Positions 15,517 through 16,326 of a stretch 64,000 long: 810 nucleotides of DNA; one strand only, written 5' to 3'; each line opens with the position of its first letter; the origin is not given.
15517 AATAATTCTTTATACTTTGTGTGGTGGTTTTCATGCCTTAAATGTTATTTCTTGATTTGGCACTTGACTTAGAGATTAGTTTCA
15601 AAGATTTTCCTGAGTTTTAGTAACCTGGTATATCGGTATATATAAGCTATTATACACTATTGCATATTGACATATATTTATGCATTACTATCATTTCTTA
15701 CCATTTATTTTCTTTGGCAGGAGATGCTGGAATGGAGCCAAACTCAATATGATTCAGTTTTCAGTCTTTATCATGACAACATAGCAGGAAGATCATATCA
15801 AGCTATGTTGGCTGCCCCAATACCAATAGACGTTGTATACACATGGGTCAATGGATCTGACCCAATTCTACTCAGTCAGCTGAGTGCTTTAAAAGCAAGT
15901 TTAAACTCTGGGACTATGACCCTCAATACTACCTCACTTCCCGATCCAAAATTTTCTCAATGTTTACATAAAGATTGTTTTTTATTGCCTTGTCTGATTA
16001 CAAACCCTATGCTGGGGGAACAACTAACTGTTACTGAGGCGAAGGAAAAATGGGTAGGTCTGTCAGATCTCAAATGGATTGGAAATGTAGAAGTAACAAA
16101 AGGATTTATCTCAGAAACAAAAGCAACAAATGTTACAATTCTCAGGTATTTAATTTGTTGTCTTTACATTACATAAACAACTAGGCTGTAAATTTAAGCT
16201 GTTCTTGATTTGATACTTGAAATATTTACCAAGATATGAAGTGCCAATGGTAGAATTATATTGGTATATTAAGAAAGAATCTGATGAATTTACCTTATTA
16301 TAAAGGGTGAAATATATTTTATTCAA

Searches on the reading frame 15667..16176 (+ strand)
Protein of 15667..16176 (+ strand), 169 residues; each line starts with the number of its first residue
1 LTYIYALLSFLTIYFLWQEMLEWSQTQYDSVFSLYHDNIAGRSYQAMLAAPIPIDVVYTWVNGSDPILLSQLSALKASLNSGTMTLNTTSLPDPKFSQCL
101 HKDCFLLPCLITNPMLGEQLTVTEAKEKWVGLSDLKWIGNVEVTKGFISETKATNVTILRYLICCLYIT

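Call 14: search_protein_families(library=pfam, proteins=[window:15667-16176:+], max_evalue=0.01)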
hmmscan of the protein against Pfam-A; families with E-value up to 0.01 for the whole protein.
window:15667-16176:+ (169 aa): 1 family
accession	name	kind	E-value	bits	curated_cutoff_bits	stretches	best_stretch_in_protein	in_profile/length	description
PF17101.10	Stealth_CR1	-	4.3e-11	42.8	27.2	1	53-77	2-26/29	Stealth protein CR1, conserved region 1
